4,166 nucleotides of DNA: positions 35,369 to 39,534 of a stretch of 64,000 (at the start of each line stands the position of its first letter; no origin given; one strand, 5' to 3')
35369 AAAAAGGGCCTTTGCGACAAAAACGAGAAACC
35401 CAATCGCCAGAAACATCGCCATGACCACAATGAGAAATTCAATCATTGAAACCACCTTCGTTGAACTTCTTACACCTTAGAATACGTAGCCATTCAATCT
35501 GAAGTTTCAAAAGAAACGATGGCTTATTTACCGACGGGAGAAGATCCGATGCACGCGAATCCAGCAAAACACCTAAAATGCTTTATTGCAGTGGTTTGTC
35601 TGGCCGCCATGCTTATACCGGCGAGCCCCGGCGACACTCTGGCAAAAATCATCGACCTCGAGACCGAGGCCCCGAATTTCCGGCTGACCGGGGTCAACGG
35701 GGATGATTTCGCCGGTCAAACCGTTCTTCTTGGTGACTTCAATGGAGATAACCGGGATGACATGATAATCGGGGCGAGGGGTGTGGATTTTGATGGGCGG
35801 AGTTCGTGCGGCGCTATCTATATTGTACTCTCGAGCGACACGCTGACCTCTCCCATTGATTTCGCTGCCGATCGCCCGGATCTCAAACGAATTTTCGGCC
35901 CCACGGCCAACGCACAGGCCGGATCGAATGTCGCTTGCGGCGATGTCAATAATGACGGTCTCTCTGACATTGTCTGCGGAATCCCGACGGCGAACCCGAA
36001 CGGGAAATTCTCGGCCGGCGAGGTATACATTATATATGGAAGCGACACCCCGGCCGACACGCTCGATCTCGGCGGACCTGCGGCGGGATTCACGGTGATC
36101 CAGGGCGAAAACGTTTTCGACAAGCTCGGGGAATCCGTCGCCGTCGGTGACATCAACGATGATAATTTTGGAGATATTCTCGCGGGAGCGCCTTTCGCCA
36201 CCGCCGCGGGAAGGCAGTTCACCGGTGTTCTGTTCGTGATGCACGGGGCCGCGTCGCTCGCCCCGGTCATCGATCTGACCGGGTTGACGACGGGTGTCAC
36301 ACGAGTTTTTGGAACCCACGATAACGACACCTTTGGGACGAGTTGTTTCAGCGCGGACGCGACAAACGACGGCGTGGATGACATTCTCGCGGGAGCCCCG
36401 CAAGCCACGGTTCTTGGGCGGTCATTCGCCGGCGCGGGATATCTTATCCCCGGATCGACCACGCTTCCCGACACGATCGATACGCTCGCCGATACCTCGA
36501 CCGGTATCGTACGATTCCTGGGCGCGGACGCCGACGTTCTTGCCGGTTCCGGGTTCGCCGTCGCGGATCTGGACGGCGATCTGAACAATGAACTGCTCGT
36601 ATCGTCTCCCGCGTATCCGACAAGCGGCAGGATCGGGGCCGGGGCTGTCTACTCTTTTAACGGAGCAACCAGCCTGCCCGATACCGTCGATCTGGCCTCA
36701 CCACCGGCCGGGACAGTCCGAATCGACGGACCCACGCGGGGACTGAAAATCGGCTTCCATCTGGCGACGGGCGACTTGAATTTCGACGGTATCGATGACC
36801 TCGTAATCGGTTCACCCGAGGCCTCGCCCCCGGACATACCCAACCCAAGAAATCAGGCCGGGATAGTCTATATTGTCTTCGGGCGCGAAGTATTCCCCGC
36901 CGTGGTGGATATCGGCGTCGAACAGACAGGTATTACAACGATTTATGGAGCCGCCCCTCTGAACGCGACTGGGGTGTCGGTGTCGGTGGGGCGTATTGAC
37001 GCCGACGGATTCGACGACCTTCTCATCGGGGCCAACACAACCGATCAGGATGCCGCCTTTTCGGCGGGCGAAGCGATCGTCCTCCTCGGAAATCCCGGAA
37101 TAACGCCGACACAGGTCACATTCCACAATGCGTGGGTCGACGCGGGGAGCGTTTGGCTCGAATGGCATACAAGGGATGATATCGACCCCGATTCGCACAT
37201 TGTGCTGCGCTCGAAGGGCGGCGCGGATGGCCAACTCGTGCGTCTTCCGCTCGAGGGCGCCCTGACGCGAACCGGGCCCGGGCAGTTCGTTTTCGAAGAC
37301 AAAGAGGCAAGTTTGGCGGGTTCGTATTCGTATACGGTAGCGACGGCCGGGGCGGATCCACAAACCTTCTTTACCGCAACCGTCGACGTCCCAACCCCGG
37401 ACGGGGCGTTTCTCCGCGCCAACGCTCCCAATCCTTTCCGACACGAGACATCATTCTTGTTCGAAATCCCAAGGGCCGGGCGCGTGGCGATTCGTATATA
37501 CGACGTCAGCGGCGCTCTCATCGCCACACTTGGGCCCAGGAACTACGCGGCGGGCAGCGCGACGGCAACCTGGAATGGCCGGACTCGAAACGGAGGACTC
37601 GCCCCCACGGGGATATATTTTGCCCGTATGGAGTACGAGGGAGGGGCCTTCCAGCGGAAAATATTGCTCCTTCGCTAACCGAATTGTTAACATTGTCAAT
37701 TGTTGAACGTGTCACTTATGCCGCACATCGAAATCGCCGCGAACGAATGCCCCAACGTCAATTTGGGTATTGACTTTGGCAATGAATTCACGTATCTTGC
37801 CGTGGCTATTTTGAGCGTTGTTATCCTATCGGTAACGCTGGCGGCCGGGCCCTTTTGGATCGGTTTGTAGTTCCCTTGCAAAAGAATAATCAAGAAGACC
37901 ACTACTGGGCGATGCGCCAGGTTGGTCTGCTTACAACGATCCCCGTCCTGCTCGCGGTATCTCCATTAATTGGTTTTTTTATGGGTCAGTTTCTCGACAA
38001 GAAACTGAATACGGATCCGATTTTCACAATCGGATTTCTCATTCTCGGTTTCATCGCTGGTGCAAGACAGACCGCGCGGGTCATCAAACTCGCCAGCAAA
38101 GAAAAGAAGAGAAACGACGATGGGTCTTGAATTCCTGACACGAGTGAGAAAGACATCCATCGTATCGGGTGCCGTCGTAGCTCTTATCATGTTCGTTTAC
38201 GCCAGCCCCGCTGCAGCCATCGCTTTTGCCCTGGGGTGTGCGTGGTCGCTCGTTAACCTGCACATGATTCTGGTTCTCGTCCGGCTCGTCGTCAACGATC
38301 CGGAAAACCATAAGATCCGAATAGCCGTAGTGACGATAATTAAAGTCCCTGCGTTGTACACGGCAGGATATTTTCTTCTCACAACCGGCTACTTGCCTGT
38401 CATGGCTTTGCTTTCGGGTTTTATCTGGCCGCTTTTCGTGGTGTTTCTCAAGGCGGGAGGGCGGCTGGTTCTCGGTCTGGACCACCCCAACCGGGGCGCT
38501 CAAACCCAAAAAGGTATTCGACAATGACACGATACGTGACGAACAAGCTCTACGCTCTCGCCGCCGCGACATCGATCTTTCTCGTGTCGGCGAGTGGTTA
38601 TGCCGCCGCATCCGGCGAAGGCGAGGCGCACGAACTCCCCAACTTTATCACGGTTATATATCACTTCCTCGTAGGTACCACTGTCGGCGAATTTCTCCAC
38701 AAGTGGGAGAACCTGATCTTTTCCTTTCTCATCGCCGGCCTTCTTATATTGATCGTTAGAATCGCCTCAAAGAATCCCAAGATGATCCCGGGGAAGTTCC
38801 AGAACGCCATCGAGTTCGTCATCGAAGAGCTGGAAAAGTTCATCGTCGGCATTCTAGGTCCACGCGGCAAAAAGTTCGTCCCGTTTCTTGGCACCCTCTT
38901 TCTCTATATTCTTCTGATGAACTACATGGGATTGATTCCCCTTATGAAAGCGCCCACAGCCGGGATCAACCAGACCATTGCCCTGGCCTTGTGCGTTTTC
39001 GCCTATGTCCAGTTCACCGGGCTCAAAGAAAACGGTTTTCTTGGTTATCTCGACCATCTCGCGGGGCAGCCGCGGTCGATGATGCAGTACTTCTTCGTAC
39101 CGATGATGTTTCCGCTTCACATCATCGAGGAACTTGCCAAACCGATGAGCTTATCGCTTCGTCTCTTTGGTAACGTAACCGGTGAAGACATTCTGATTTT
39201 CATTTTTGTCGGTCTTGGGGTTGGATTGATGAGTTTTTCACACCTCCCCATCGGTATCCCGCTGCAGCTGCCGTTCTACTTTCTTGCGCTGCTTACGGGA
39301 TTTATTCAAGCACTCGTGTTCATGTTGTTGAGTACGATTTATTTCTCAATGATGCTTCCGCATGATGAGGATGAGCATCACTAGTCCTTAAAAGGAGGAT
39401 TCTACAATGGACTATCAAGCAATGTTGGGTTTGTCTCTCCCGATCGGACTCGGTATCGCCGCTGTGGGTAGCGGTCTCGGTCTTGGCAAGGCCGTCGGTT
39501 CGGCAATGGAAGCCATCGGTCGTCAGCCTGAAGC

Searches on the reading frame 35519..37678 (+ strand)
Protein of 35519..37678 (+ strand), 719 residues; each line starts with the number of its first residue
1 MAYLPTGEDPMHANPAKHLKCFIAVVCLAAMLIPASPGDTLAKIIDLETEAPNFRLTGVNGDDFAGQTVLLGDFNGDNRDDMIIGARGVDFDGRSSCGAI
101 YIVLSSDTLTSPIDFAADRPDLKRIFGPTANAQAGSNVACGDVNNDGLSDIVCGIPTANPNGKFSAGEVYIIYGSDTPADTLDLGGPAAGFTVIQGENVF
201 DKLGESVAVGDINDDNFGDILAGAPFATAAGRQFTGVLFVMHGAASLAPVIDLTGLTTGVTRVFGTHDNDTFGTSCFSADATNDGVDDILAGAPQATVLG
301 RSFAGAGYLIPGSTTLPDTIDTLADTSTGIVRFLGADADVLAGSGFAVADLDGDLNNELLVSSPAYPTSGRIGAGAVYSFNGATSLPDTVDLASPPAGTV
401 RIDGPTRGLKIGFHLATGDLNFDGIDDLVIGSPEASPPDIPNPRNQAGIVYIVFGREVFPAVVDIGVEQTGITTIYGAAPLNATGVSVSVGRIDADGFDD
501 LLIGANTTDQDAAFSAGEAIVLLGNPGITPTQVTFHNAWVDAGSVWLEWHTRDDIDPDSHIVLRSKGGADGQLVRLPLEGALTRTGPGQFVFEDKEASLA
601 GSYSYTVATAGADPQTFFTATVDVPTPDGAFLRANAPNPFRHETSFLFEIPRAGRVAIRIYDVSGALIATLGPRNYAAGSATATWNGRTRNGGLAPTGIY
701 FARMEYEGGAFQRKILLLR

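Call 10: search_protein_families(library=pfam, proteins=[window:35519-37678:+], max_evalue=0.001)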
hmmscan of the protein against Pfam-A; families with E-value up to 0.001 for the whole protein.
window:35519-37678:+ (719 aa): 3 families
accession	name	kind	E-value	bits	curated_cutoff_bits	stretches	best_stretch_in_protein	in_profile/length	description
PF01839.29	FG-GAP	-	1.8e-40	136.7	22.1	5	414-453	4-37/37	FG-GAP repeat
PF13860.13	FlgD_ig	-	1.1e-07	32.1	27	1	653-707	22-76/79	FlgD Ig-like domain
PF13517.12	FG-GAP_3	-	3.9e-06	27.8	26.9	0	73-152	1-60/61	FG-GAP-like repeat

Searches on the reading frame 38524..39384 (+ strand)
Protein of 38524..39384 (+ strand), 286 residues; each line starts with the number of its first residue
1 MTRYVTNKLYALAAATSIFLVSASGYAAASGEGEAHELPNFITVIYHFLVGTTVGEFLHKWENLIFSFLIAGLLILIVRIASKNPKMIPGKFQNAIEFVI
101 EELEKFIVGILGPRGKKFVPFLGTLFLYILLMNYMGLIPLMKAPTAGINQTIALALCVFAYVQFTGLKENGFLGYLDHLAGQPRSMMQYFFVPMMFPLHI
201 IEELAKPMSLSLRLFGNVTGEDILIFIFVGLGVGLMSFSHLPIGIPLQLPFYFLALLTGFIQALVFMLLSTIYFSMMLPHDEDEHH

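Call 9: search_protein_families(library=pfam, proteins=[window:38524-39384:+], max_evalue=0.001)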
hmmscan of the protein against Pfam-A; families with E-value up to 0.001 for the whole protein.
window:38524-39384:+ (286 aa): 1 family
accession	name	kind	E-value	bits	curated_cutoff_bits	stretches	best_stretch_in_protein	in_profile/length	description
PF00119.25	ATP-synt_A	-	3.8e-54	184.3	33.9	1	65-275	2-217/217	ATP synthase A chain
